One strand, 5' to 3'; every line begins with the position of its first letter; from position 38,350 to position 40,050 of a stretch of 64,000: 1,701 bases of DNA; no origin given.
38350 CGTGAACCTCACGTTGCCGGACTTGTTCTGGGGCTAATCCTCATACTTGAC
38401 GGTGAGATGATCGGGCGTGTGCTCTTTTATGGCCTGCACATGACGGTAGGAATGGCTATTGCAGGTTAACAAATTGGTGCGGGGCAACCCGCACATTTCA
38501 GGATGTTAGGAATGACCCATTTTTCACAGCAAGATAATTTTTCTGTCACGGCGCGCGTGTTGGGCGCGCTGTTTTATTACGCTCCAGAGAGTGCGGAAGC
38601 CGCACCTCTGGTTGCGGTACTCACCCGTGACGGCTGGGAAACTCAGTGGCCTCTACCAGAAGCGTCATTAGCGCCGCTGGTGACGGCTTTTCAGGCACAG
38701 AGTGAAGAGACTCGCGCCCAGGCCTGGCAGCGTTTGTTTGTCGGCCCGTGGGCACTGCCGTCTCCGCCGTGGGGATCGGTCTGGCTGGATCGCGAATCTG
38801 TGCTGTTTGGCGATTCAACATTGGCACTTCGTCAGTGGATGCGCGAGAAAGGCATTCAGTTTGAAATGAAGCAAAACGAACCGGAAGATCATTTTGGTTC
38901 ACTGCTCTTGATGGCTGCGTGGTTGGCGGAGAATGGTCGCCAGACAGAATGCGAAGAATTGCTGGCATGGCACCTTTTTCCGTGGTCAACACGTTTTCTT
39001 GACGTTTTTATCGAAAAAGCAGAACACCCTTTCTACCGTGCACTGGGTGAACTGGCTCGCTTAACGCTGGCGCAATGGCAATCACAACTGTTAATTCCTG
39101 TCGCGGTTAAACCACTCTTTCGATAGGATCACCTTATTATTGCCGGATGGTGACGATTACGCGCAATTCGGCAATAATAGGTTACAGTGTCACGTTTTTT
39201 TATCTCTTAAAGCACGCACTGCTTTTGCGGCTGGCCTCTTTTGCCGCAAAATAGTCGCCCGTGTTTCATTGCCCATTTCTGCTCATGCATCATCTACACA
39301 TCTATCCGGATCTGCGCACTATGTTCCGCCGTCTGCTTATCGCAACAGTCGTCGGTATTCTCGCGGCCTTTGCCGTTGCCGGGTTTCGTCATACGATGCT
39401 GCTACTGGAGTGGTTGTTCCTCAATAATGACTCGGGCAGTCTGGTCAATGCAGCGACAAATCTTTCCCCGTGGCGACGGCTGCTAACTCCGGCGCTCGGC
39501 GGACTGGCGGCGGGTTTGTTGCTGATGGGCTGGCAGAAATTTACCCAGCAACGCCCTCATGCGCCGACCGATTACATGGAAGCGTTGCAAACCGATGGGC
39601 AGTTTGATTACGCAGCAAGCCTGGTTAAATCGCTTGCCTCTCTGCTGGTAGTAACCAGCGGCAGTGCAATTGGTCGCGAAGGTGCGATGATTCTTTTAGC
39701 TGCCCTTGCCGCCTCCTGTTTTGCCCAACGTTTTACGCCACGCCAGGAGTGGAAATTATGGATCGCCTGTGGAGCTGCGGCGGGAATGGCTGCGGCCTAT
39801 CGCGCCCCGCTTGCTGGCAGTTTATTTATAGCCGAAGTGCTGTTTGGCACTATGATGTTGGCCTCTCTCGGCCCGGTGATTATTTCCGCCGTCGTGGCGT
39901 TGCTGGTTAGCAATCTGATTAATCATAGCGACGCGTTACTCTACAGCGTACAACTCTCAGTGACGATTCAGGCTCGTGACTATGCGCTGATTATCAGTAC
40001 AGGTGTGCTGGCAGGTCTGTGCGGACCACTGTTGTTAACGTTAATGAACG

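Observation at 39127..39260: Two 9-bp-stem palindromes in the dmsD-clcB intergenic region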

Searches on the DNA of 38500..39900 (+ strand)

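Call 4: search_dna_similar(query=window:38900-39500:+, collection=ecoli_genomes, mode=near, max_rows=12, rows=spread)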
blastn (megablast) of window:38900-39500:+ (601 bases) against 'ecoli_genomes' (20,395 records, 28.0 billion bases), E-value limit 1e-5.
Records with a match: 5420; places in all: 5421; records where one place covers at least 80% of the query: 5414.
Genomes with a match: 5420 of 5426; with a place that covers at least 80% of the query: 5414. Places per genome that has any: lowest 1, median 1, highest 2. On chromosomes: 5420 places; on plasmids: 1.
Best place of each record, by identity: >=99% 118; 95-99% 5283; 90-95% 19.
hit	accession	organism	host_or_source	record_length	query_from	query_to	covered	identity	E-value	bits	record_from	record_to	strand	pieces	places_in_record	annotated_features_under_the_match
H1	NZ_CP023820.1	Escherichia coli strain 7/2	Homo sapiens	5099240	1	601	100%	100.0%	0e+0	1110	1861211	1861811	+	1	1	dmsD: Tat proofreading chaperone DmsD | clcB: voltage-gated ClC-type chloride channel ClcB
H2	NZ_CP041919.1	Escherichia coli strain Ec40743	Homo sapiens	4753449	1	601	100%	98.0%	0e+0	1044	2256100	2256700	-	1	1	dmsD: Tat proofreading chaperone DmsD | clcB: voltage-gated ClC-type chloride channel ClcB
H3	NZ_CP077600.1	Escherichia coli O111:H8 strain 05-3004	Homo sapiens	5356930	1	601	100%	98.0%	0e+0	1044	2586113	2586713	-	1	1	dmsD: Tat proofreading chaperone DmsD | clcB: voltage-gated ClC-type chloride channel ClcB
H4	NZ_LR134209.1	Escherichia coli strain NCTC11476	missing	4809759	1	601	100%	97.8%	0e+0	1038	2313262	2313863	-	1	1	dmsD: Tat proofreading chaperone DmsD | clcB: voltage-gated ClC-type chloride channel ClcB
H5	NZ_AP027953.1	Escherichia coli strain VE-F5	-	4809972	1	601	100%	97.8%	0e+0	1038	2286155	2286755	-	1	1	dmsD: Tat proofreading chaperone DmsD | clcB: voltage-gated ClC-type chloride channel ClcB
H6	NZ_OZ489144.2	Escherichia coli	-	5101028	1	601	100%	97.8%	0e+0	1038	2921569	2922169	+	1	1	dmsD: Tat proofreading chaperone DmsD | clcB: voltage-gated ClC-type chloride channel ClcB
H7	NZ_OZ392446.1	Escherichia coli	Gallus gallus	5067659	1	601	100%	97.8%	0e+0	1037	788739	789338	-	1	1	dmsD: Tat proofreading chaperone DmsD | clcB: voltage-gated ClC-type chloride channel ClcB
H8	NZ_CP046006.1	Escherichia coli strain 1919D3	swine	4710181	1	601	100%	97.7%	0e+0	1033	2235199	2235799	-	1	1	dmsD: Tat proofreading chaperone DmsD | clcB: voltage-gated ClC-type chloride channel ClcB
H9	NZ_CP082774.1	Escherichia coli O16:H6 strain CU37RT-2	Homo sapiens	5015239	1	601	100%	97.5%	0e+0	1027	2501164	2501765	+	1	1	dmsD: Tat proofreading chaperone DmsD | clcB: voltage-gated ClC-type chloride channel ClcB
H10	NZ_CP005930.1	Escherichia coli APEC IMT5155 strain APEC IMT5155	chicken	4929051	1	601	100%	97.3%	0e+0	1024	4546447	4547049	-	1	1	dmsD: Tat proofreading chaperone DmsD | clcB: voltage-gated ClC-type chloride channel ClcB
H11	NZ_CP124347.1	Escherichia coli strain AVS0283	wastewater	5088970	1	601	100%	97.2%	0e+0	1018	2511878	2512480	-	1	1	dmsD: Tat proofreading chaperone DmsD | clcB: voltage-gated ClC-type chloride channel ClcB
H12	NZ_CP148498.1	Escherichia coli strain Z1323CEC0002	Chicken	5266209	1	311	52%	97.7%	5e-149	536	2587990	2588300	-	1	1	dmsD: Tat proofreading chaperone DmsD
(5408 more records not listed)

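Call 5: search_rna_families(source=window, start=38500, end=39900, threshold=evalue, max_evalue=10)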
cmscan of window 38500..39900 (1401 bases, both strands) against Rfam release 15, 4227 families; matches with E-value up to 10: 3.
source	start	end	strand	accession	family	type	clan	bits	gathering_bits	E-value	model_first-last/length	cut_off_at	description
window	39772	39798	+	RF02468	Ms_IGR-4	Gene; sRNA;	-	21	55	0.8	1-38/38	no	Mycobacterium sRNA Ms_IGR-4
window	38777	38824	-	RF00295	snoTBR7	Gene; snRNA; snoRNA; CD-box;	-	14.7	45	6.3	1-75/75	no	Small nucleolar RNA TBR7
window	39607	39711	+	RF01390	isrG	Gene; sRNA;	-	9.5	100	8.1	1-279/279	no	isrG Hfq binding RNA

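Call 7: get_annotated_region(hit=H1, flank=6000)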
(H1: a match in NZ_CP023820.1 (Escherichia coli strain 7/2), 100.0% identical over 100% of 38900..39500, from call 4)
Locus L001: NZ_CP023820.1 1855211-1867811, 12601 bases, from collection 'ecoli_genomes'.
description: Escherichia coli strain 7/2 chromosome, complete genome
organism: Escherichia coli strain 7/2 (NCBI taxid 562)
replicon: chromosome; assembly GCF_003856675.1
host: Homo sapiens; source: feces; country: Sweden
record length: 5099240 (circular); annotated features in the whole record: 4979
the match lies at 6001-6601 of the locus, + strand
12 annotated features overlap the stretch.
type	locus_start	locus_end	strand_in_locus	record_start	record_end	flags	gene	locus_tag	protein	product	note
CDS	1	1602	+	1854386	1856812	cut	ynfE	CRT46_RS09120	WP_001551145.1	selenate/tellurate reductase subunit YnfE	-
CDS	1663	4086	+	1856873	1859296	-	ynfF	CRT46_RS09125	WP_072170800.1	selenate/tellurate reductase subunit YnfF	-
CDS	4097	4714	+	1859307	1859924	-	ynfG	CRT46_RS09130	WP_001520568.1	DMSO reductase like molybdoenzyme iron-sulfur subunit YnfG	-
CDS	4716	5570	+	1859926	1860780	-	ynfH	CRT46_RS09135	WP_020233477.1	selenate reductase membrane anchor subunit YnfH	-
CDS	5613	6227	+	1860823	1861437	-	dmsD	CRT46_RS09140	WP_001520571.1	Tat proofreading chaperone DmsD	-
CDS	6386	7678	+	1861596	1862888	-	clcB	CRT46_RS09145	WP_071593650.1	voltage-gated ClC-type chloride channel ClcB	-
CDS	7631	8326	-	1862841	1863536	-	bioD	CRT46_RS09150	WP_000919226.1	dethiobiotin synthase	-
CDS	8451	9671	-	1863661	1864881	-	mlc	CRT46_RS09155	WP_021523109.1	sugar metabolism global transcriptional regulator Mlc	-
CDS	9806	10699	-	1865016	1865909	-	ynfL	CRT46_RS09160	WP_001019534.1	LysR family transcriptional regulator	-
CDS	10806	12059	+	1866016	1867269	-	ynfM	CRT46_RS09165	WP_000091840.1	MFS transporter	-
CDS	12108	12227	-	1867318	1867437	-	-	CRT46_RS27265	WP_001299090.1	KPN_01571 family protein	-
CDS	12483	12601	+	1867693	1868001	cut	asr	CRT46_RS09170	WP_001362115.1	acid resistance repetitive basic protein Asr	-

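Call 36: search_dna_similar(query=window:39130-39182:+, collection=ecoli_genomes, mode=distant, max_rows=8, rows=spread, max_evalue=0.01)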
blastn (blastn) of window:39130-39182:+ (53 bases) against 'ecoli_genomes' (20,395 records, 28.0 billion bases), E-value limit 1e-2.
Records with a match: 5419; places in all: 5419; records where one place covers at least 80% of the query: 5419.
Genomes with a match: 5419 of 5426; with a place that covers at least 80% of the query: 5419. Places per genome that has any: lowest 1, median 1, highest 1. On chromosomes: 5418 places; on plasmids: 1.
Best place of each record, by identity: >=99% 113; 95-99% 58; 90-95% 5227; 80-90% 21.
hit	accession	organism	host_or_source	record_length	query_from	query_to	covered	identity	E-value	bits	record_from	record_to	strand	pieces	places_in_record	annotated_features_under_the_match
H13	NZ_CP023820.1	Escherichia coli strain 7/2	Homo sapiens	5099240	1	53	100%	100.0%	4e-18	97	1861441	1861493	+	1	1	none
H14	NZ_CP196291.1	Escherichia coli strain AH21A060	Homo sapiens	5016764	1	53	100%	94.4%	3e-13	82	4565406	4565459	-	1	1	none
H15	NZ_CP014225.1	Escherichia coli str. K-12 substr. MG1655 strain K-12 ...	Homo sapiens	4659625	1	53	100%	94.3%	9e-14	83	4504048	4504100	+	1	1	none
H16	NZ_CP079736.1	Escherichia coli strain GB2005-delet-a-f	Homo sapiens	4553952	1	53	100%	94.3%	9e-14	83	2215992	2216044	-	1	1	none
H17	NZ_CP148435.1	Escherichia coli strain Z1323CEC0012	Chicken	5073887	1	53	100%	94.3%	9e-14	83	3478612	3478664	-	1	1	none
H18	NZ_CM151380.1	Escherichia coli strain 31B19CPO010B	Homo sapiens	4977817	1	53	100%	94.3%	9e-14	83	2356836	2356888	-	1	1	none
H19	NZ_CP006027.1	Escherichia coli O145:H28 str. RM13514 strain RM13514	Homo sapiens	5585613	1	53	100%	92.5%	1e-12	79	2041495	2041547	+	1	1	none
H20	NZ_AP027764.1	Escherichia coli strain 2017-02-2CC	Homo sapiens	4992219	11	53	81%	86.0%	2e-4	52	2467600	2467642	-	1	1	none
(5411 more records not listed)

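Call 37: get_annotated_region(hit=H20, flank=400)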
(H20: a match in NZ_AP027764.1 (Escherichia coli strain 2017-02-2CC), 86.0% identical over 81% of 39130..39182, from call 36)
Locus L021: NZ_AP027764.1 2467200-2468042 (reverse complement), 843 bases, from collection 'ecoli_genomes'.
description: Escherichia coli strain 2017-02-2CC chromosome, complete genome
organism: Escherichia coli strain 2017-02-2CC (NCBI taxid 562)
replicon: chromosome; assembly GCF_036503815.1
host: Homo sapiens; source: feces; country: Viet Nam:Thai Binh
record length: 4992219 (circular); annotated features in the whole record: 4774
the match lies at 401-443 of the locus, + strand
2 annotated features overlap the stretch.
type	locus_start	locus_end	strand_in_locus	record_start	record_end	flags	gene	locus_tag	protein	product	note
CDS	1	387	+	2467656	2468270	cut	dmsD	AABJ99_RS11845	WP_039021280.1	Tat proofreading chaperone DmsD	-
CDS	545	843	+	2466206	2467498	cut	clcB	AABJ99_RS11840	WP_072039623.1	voltage-gated ClC-type chloride channel ClcB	-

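Call 38: get_annotated_region(hit=H19, flank=400)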
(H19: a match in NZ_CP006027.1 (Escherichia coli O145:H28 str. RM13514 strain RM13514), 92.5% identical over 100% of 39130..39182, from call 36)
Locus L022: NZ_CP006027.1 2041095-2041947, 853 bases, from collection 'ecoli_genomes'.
description: Escherichia coli O145:H28 str. RM13514 chromosome, complete genome
organism: Escherichia coli O145:H28 str. RM13514 strain RM13514 (NCBI taxid 1248902)
replicon: chromosome; assembly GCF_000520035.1
host: Homo sapiens; source: feces; clinical sample; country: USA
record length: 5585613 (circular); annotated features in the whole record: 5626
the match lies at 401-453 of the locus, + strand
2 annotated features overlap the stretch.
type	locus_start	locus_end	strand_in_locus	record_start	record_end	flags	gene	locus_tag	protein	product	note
CDS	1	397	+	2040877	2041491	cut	dmsD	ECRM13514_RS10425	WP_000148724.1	Tat proofreading chaperone DmsD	-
CDS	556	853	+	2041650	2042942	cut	clcB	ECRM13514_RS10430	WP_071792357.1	voltage-gated ClC-type chloride channel ClcB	-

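Call 39: get_annotated_region(hit=H14, flank=400)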
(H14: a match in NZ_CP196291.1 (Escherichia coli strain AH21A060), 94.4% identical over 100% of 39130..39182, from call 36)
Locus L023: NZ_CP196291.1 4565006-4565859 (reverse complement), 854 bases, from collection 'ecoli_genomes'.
description: Escherichia coli strain AH21A060 chromosome, complete genome
organism: Escherichia coli strain AH21A060 (NCBI taxid 562)
replicon: chromosome; assembly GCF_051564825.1
host: Homo sapiens; source: blood; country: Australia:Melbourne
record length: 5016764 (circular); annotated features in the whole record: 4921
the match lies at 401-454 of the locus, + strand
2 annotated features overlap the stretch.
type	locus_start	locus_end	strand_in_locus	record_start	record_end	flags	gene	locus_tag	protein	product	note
CDS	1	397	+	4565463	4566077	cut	dmsD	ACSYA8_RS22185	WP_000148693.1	Tat proofreading chaperone DmsD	-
CDS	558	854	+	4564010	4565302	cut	clcB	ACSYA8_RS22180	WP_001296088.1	voltage-gated ClC-type chloride channel ClcB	-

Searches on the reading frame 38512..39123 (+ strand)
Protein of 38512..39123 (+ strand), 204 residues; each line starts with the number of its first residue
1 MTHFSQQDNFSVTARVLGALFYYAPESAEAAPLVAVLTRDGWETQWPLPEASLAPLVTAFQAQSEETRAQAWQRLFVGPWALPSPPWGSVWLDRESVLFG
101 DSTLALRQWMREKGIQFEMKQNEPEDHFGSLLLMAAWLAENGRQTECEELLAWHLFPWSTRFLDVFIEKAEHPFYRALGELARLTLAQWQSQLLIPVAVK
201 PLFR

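Call 11: find_related_loci(query=window:38512-39123:+, collection=genome_contigs, flank=3000)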
Query window:38512-39123:+ (204 aa) in genome_contigs; peptide patterns used: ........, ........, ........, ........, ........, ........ (x = any residue, [..] = any of these).
77 stretches matched a pattern; 18 encode a relative of the query (tblastn E <= 1e-3); 18 distinct loci.
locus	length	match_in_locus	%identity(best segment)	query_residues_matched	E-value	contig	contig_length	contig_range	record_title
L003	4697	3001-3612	98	1-204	1e-132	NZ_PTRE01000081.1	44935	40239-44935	Escherichia sp. MOD1-EC7003 MOD1-EC7003_81_length_44935_cov_113, whole genome shotgun sequence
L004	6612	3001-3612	92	1-204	3e-126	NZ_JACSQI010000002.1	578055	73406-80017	Escherichia whittamii strain Sa2BVA5 NODE_2_length_578055_cov_7.746463, whole genome shotgun sequence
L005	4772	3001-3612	91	1-204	7e-126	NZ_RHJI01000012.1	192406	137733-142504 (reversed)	Escherichia sp. E1V33 1V33_12_consensus, whole genome shotgun sequence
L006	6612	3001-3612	89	1-204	1e-122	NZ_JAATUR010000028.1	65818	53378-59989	Escherichia coli strain SCPM-O-B-8794 28length=65818, whole genome shotgun sequence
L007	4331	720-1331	89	1-204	7e-123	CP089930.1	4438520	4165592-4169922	Escherichia coli strain E69 chromosome, complete genome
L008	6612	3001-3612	85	1-204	3e-115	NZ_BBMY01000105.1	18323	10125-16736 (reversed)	Escherichia albertii NBRC 107761 = DSM 17582 strain NBRC 107761, whole genome shotgun sequence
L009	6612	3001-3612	79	1-204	8e-109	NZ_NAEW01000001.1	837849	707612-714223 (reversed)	Citrobacter braakii strain ATCC 51113 CbraakiiATCC_L001_NODE_1_length_837849__22.4616, whole genome shotgun sequence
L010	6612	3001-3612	79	1-204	5e-108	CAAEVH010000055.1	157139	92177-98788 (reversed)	MAG TPA_asm: uncultured Raoultella sp., isolate HGM20637, WGS project CAAEVH010000000 data, contig: ERS608581_38_k95_706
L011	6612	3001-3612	75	1-204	7e-103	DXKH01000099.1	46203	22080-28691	MAG TPA_asm: Citrobacter sp. isolate HRGM_Genome_0066 HRGM_Genome_0066_99, whole genome shotgun sequence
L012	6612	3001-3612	75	1-204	2e-97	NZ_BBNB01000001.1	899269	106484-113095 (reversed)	Citrobacter sedlakii NBRC 105722, whole genome shotgun sequence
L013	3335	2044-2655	76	1-204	8e-98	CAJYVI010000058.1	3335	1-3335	MAG: uncultured Pseudocitrobacter sp. isolate SP260_1_metabat2_genome_mining.39 genome assembly, contig: k127_27824, who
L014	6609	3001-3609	74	1-203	1e-93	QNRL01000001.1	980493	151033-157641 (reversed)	Pseudocitrobacter faecalis strain DSM 27453 Ga0244571_101, whole genome shotgun sequence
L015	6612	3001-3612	79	1-204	2e-111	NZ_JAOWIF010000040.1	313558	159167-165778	Citrobacter sp. Cu233 233, whole genome shotgun sequence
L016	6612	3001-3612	62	1-204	4e-85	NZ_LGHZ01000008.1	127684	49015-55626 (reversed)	Kluyvera genomosp. 1 strain L2 contig8, whole genome shotgun sequence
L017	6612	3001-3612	64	1-204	4e-83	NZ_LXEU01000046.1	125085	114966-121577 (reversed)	Kluyvera georgiana ATCC 51603 Sequence00046, whole genome shotgun sequence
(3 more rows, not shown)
